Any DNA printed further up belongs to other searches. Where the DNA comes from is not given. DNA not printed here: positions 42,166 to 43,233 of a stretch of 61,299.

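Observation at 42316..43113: Nudix-domain/winged-helix protein with a degenerate Nudix box is the likely regulator of the starch-ED regulon, in place of SusR- or LacI-type regulators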

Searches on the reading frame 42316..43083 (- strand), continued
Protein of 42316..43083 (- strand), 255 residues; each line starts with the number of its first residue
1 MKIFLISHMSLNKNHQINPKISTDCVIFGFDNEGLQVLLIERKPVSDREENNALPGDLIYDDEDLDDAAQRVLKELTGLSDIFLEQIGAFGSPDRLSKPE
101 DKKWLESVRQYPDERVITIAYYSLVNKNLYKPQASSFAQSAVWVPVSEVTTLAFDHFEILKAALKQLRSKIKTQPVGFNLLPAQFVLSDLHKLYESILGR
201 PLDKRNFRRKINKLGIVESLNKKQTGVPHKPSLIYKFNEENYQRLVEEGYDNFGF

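Call 17: find_related_loci(query=A1, collection=genome_contigs, flank=10000)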
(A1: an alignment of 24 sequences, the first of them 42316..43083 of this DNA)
Query A1 (255 aa) in genome_contigs; peptide patterns used: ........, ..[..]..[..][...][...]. (x = any residue, [..] = any of these).
600 stretches matched a pattern (row limit reached: there are more); 548 encode a relative of the query (tblastn E <= 1e-3); the best 80 are kept; 80 distinct loci.
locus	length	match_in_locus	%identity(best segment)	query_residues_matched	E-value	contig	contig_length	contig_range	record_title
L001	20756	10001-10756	67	4-255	6e-113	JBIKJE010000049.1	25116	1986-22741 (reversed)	MAG: Crocinitomicaceae bacterium isolate ME2014-06-19_3300042502_group5_bin101 Rohwer_bin664_scaffold_1322_c1, whole gen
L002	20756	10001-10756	67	4-255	6e-113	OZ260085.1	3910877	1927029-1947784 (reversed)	MAG: Crocinitomicaceae bacterium isolate NI882-mx-bin09 genome assembly, chromosome: 1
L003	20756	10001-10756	67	4-255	5e-112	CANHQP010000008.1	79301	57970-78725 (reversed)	MAG: Flavobacteriia bacterium isolate RE-26jul17-152 genome assembly, contig: RE-26jul17-C264, whole genome shotgun sequ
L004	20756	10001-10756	64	4-255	4e-108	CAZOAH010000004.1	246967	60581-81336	MAG TPA_asm: uncultured Akkermansia sp. isolate SRP319275_co3_213 genome assembly, contig: NODE_56_length_246967_cov_26.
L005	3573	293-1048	64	4-255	6e-108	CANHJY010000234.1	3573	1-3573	MAG: Flavobacteriales bacterium isolate RE-23may17-957 genome assembly, contig: RE-23may17-C216887, whole genome shotgun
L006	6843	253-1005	63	6-255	1e-105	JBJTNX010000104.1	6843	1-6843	MAG: Sphingomonadales bacterium isolate samp_4450_metadecoder_1184 samp_4450_877245, whole genome shotgun sequence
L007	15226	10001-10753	63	5-255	5e-105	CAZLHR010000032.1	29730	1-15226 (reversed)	MAG TPA_asm: uncultured Lishizhenia sp. isolate SRP193358_co1_123 genome assembly, contig: NODE_3371_length_29730_cov_6.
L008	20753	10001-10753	63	6-255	3e-105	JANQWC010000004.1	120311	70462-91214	MAG: Crocinitomicaceae bacterium isolate MAG_77 P22051_104_S26_metaspades_16_120311_cov_20, whole genome shotgun sequenc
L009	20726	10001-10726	63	14-255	9e-105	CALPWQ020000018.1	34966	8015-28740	MAG: Chitinophaga pinensis isolate HRS-ES5-bin-58 genome assembly, contig: HRS-ES5-C189, whole genome shotgun sequence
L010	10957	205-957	63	6-255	2e-104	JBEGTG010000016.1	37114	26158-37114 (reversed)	MAG: Bacteroidota bacterium isolate pringlecreek_2019_sw_WHONDRS-S19S_0025_F_bin.29 scaffold_121, whole genome shotgun s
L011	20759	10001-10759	62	4-255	2e-104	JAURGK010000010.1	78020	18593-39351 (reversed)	MAG: Crocinitomicaceae bacterium isolate SFB_649D_100_21 k141_179464_length_78020_cov_14.1245, whole genome shotgun sequ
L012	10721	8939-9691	62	6-255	2e-104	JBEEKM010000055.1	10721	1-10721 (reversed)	MAG: Bacteroidota bacterium isolate columbia_2019_sw_WHONDRS-S19S_0074_A_bin.2 scaffold_0001066, whole genome shotgun se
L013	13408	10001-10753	62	5-255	3e-104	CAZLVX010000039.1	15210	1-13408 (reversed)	MAG TPA_asm: uncultured Lishizhenia sp. isolate SRP219642_co8_58 genome assembly, contig: NODE_5499_length_15210_cov_7.0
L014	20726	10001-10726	63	14-255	3e-104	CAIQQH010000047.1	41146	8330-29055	MAG: uncultured Flavobacteriia bacterium isolate Kiruna3_bin-5384 genome assembly, contig: bin-5384:047/137, whole genom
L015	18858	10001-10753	63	6-255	5e-104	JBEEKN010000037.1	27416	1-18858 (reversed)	MAG: Bacteroidota bacterium isolate columbia_2019_sw_WHONDRS-S19S_0074_A_bin.21 scaffold_0000239, whole genome shotgun s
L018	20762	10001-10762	62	3-255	7e-104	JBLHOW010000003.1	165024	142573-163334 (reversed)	MAG: Crocinitomix sp. isolate 3300055726_129 Ga0535650_0000042, whole genome shotgun sequence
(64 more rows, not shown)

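Call 37: predict_structure(alignment_id=A1)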
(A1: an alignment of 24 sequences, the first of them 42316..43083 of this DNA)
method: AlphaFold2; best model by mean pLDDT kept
length: 255 residues; sequences in the alignment: 24
mean_pLDDT: 88.6   pTM: 0.85
mean pLDDT of the five models: 88.6, 86.3, 86.1, 85.2, 85.2
residues with pLDDT >= 90: 180; 70-90: 52; 50-70: 11; < 50: 12
segments of 3 or more residues with pLDDT < 50: 1-12
pLDDT, mean of each block of 10 residues (from residue 1): 37 75 97 95 68 93 95 96 95 86 88 91 96 90 95 94 96 90 94 94 93 93 88 94 91 68
secondary structure, 60 per line:
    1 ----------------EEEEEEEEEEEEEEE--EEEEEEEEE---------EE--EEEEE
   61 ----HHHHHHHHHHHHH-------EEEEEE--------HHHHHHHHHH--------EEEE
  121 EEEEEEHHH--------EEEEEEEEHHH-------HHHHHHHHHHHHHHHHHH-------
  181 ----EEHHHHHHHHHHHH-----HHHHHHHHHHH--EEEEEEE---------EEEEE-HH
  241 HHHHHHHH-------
elements in order: E17-31 E34-42 E56-60 H65-77 E85-90 H99-108 E117-126 E138-145 H156-173 H187-198 H204-214 E217-223 E233-237 H239-248

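Call 41: fold_search(model_id=the predicted structure, library=pdb)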
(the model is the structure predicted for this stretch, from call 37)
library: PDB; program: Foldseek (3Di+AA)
matches with E <= 10: 835; with E <= 0.001: 447
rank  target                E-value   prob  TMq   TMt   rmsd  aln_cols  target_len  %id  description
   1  5bs6_B                7.7e-23  1.00  0.67  0.76   3.6       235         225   37  Apo structure of transcriptional factor AraR from Bacteroides thetaiotaomicron VPI (released 2015-06-17)
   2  5dd4                  9.2e-23  1.00  0.67  0.76   4.1       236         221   37  Apo structure of transcriptional factor AraR from Bacteroides thetaiotaomicron VPI (released 2015-09-09)
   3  5bs6_D                2.0e-22  1.00  0.69  0.76   4.8       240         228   37  Apo structure of transcriptional factor AraR from Bacteroides thetaiotaomicron VPI (released 2015-06-17)
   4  5bs6_A                4.4e-22  1.00  0.68  0.77   3.4       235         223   37  Apo structure of transcriptional factor AraR from Bacteroides thetaiotaomicron VPI (released 2015-06-17)
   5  5bs6_C                8.0e-22  1.00  0.68  0.75   3.9       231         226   38  Apo structure of transcriptional factor AraR from Bacteroides thetaiotaomicron VPI (released 2015-06-17)
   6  5deq_A                8.0e-20  1.00  0.65  0.76   6.7       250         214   36  Crystal structure of transcriptional factor AraR from Bacteroides thetaiotaomicron VPI in complex with L-arabinose (released 2015-10-21)
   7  3gz6_A                1.1e-15  1.00  0.60  0.69   4.4       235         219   23  Crystal structure of Shewanella oneidensis NrtR complexed with a 27mer DNA (released 2009-06-09)
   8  3gz5_B                8.8e-15  1.00  0.61  0.71   4.3       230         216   24  Crystal structure of Shewanella oneidensis NrtR (released 2009-06-09)
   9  3gz5_A                1.4e-14  1.00  0.61  0.71   4.9       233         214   24  Crystal structure of Shewanella oneidensis NrtR (released 2009-06-09)
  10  2fml_A                9.1e-14  1.00  0.62  0.62   4.5       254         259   24  Crystal structure of MutT/nudix family protein from Enterococcus faecalis (released 2006-02-21)
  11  7q92_C                9.1e-14  1.00  0.64  0.56   6.5       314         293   19  Crystal Structure of Agrobacterium tumefaciens NADQ, ATP complex. (released 2022-11-09)
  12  7q92_A                8.3e-13  1.00  0.61  0.54   5.7       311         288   18  Crystal Structure of Agrobacterium tumefaciens NADQ, ATP complex. (released 2022-11-09)
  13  7q92_D                1.7e-12  1.00  0.64  0.57   6.0       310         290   20  Crystal Structure of Agrobacterium tumefaciens NADQ, ATP complex. (released 2022-11-09)
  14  7q91_D                2.4e-12  1.00  0.62  0.58   5.7       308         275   19  Crystal Structure of Agrobacterium tumefaciens NADQ, native form. (released 2022-11-09)
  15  7q91_A                1.1e-11  1.00  0.61  0.55   8.5       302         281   18  Crystal Structure of Agrobacterium tumefaciens NADQ, native form. (released 2022-11-09)
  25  7q92_B                1.2e-09  1.00  0.57  0.51  10.1       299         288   19  Crystal Structure of Agrobacterium tumefaciens NADQ, ATP complex. (released 2022-11-09)
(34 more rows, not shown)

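Call 45: find_encoding_contigs(protein=P0001, flank=10000, max_places=2)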
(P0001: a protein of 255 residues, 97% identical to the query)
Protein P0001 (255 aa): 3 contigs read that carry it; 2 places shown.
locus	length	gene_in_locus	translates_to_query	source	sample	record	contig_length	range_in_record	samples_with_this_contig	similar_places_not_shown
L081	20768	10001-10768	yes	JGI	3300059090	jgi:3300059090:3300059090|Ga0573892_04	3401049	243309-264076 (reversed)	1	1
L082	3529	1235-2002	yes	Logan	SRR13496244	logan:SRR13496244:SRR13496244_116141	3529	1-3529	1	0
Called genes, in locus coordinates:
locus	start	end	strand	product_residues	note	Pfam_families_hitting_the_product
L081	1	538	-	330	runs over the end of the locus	PF00044:Gp_dh_N, PF02800:Gp_dh_C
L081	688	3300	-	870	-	PF00128:Alpha-amylase, PF18962:Por_Secre_tail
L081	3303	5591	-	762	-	PF03636:Glyco_hydro_65N, PF03632:Glyco_hydro_65m, PF03633:Glyco_hydro_65C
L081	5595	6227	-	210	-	PF00702:Hydrolase, PF13419:HAD_2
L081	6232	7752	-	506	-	PF07690:MFS_1, PF13347:MFS_2, PF07690:MFS_1 (weak)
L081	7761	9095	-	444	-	PF00128:Alpha-amylase, PF14701:hDGE_amylase (weak), PF16657:Malt_amylase_C (weak)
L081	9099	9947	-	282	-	PF01869:BcrAD_BadFG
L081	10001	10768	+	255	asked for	PF00293:NUDIX, PF19368:WHD_AraR, PF21906:WHD_NrtR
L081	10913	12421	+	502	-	PF00479:G6PD_N, PF02781:G6PD_C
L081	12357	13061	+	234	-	PF01182:Glucosamine_iso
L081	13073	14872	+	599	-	PF00920:ILVD_EDD_N, PF24877:ILV_EDD_C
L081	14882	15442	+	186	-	PF01081:Aldolase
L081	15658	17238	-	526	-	PF14322:SusD-like_3 (weak), PF07980:SusD_RagB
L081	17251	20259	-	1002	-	PF13620:CarboxypepD_reg, PF13715:CarbopepD_reg_2, PF07715:Plug, PF00593:TonB_dep_Rec_b-barrel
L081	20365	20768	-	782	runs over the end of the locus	PF13802:Gal_mutarotas_2, PF01055:Glyco_hydro_31_2nd, PF21365:Glyco_hydro_31_3rd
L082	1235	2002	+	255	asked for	PF00293:NUDIX, PF19368:WHD_AraR, PF21906:WHD_NrtR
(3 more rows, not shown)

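Call 50: search_protein_families(library=pfam, proteins=[L018:1040-2062:-, L018:2121-2978:-, L018:3167-3865:-, L018:3873-6173:-, L018:6522-7901:+], max_evalue=0.00001)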
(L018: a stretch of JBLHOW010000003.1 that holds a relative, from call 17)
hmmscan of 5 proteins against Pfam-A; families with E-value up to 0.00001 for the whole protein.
L018:1040-2062:- (340 aa): 3 families
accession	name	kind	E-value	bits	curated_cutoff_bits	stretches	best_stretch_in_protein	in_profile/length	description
PF00722.28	Glyco_hydro_16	-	3.5e-24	85.7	22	1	54-232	6-165/175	Glycosyl hydrolases family 16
PF03935.22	SKN1_KRE6_Sbg1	-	1.6e-11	43.8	30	1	168-250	361-453/501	Beta-glucan synthesis-associated protein SKN1/KRE6/Sbg1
PF18962.6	Por_Secre_tail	-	1.4e-10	41.8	27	1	264-328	1-69/75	Secretion system C-terminal sorting domain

L018:2121-2978:- (285 aa): 1 family
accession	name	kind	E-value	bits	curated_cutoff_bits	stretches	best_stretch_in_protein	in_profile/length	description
PF18962.6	Por_Secre_tail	-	1.9e-11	44.5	27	1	218-283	1-74/75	Secretion system C-terminal sorting domain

L018:3167-3865:- (232 aa): 3 families
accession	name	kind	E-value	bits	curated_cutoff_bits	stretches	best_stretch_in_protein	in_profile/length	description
PF21906.2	NrtR_WHD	-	2.2e-18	66.6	27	1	155-213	2-61/61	NrtR DNA-binding winged helix domain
PF00293.34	NUDIX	-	5e-09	36.7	21.1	1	16-137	6-131/134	NUDIX domain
PF19368.5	AraR_C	-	1.2e-08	35.5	23.8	1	152-220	3-73/82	AraR C-terminal winged HTH domain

L018:3873-6173:- (766 aa): 3 families
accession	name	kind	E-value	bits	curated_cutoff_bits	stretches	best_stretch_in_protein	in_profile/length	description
PF00933.27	Glyco_hydro_3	-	5.2e-64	217.1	27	1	45-383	1-316/316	Glycosyl hydrolase family 3 N terminal domain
PF01915.27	Glyco_hydro_3_C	-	1e-36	127.2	31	1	420-654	1-200/200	Glycosyl hydrolase family 3 C-terminal domain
PF14310.12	Fn3-like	-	1.9e-20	73.2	25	1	691-757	1-68/71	Fibronectin type III-like domain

L018:6522-7901:+ (459 aa): 3 families
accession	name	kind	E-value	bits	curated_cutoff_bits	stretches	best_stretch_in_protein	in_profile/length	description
PF00083.30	Sugar_tr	-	7e-117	391.5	22.3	1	11-457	2-452/452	Sugar (and other) transporter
PF07690.21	MFS_1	-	3.9e-38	131.7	33.4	2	16-393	3-339/347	Major Facilitator Superfamily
PF13347.12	MFS_2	-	1.1e-06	27.9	27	0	3-130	223-343/427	MFS/sugar transport protein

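Call 56: search_protein_representatives(protein=window:42316-43059:-)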
Query: 247 residues. Proteins with E-value up to 0.001 (for the whole library): 6690; up to 1e-10: 2976; up to 1e-30: 275. The best 150 are listed.
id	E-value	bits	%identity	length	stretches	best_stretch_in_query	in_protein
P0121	1.2e-78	280.3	59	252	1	6-232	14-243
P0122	5.3e-76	271.7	55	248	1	4-247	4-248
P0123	3.7e-65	236.2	63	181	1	2-180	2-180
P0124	1.0e-60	221.7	40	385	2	10-242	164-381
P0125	3.3e-60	220.0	50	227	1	19-247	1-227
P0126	5.4e-58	212.8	47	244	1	5-230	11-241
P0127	1.0e-57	211.8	48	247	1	7-240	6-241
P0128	2.1e-57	210.9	53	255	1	49-236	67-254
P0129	2.3e-57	210.7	60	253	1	5-190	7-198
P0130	2.6e-56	207.3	46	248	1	7-237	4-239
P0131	7.1e-56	205.8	46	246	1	8-243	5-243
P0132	4.0e-54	200.1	47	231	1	12-242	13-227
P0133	1.1e-53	198.6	44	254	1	8-241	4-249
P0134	9.9e-53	195.5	44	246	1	10-240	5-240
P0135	1.2e-52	195.3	46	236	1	13-232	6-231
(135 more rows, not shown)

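Call 64: list_cluster_members(proteins=[P0003, P0008, P0015, P0121, P0122])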
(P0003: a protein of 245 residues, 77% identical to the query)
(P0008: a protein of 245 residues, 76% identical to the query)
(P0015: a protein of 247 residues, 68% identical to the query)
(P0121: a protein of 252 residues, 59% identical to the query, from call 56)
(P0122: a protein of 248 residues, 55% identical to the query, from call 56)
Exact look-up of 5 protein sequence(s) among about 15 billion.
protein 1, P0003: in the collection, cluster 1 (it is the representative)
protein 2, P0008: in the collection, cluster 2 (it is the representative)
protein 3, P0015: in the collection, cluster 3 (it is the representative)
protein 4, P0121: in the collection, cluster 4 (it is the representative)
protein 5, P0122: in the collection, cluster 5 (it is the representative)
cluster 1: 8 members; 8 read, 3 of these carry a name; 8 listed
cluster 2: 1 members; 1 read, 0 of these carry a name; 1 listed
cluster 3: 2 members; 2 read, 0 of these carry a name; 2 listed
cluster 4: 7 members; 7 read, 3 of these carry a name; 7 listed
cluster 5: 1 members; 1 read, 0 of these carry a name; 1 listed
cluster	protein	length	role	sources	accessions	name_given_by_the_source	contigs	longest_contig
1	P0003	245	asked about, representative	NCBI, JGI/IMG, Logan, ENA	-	8-oxo-dGTP diphosphatase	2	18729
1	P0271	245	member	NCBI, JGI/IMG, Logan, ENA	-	8-oxo-dGTP diphosphatase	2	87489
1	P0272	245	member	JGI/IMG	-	8-oxo-dGTP diphosphatase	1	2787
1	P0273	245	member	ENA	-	-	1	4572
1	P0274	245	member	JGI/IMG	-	-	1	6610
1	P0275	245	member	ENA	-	-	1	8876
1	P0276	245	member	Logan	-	-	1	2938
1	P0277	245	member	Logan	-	-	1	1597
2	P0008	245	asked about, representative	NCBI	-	-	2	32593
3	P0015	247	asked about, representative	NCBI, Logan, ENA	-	-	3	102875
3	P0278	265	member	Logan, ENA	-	-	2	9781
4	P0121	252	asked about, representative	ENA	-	-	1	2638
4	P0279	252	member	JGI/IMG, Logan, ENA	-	8-oxo-dGTP diphosphatase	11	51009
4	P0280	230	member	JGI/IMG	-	8-oxo-dGTP diphosphatase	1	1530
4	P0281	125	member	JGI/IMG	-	8-oxo-dGTP diphosphatase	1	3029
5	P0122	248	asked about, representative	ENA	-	-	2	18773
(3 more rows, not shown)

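Call 65: find_encoding_contigs(protein=P0007, flank=10000, max_places=1)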
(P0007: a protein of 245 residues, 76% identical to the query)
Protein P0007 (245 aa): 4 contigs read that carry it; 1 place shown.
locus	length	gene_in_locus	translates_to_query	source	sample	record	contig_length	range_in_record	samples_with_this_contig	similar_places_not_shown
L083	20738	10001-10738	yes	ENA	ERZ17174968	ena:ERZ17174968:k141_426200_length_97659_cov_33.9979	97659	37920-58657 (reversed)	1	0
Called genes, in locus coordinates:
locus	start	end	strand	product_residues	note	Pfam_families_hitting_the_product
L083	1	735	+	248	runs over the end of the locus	PF01416:PseudoU_synth_1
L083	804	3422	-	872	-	PF00128:Alpha-amylase, PF18962:Por_Secre_tail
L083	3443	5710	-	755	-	PF03636:Glyco_hydro_65N, PF03632:Glyco_hydro_65m, PF03633:Glyco_hydro_65C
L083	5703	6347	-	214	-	PF00702:Hydrolase, PF13419:HAD_2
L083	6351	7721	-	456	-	PF07690:MFS_1, PF13347:MFS_2, PF07690:MFS_1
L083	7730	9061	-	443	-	PF00128:Alpha-amylase, PF16657:Malt_amylase_C, PF23915:SusG_C (weak)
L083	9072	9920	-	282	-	-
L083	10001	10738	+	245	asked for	PF00293:NUDIX, PF19368:WHD_AraR, PF21906:WHD_NrtR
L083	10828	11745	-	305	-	PF00850:Hist_deacetyl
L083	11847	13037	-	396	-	PF00202:Aminotran_3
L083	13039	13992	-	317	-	PF02779:Transket_pyr, PF02780:Transketolase_C, PF22613:Transketolase_C_1 (weak)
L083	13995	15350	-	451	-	PF00092:VWA, PF13519:VWA_2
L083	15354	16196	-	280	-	PF00456:Transketolase_N, PF13292:DXP_synthase_N, PF00676:E1_dh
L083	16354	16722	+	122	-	-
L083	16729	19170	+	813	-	PF01483:P_proprotein (faint), PF13585:CHU_C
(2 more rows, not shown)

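Call 66: find_encoding_contigs(protein=P0002, flank=10000, max_places=1)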
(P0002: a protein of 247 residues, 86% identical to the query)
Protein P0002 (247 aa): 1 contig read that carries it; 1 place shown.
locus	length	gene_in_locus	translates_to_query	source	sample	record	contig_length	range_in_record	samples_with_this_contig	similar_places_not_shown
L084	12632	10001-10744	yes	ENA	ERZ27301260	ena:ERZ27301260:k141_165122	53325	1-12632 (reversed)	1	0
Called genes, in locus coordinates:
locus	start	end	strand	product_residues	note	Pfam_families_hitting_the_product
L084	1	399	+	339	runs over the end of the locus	PF13166:AAA_13 (weak), PF00691:OmpA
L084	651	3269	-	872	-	PF00128:Alpha-amylase, PF18962:Por_Secre_tail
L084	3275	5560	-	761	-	PF03636:Glyco_hydro_65N, PF03632:Glyco_hydro_65m, PF03633:Glyco_hydro_65C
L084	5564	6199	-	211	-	PF00702:Hydrolase, PF13419:HAD_2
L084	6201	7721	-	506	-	PF07690:MFS_1, PF13347:MFS_2, PF07690:MFS_1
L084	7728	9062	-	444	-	PF00128:Alpha-amylase, PF14701:hDGE_amylase, PF00128:Alpha-amylase, PF16657:Malt_amylase_C (faint)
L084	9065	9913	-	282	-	PF01869:BcrAD_BadFG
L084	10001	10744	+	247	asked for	PF00293:NUDIX, PF19368:WHD_AraR, PF21906:WHD_NrtR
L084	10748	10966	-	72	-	-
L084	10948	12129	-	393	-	PF18174:HU-CCDC81_bac_1, PF18175:HU-CCDC81_bac_2, PF05036:SPOR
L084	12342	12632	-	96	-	?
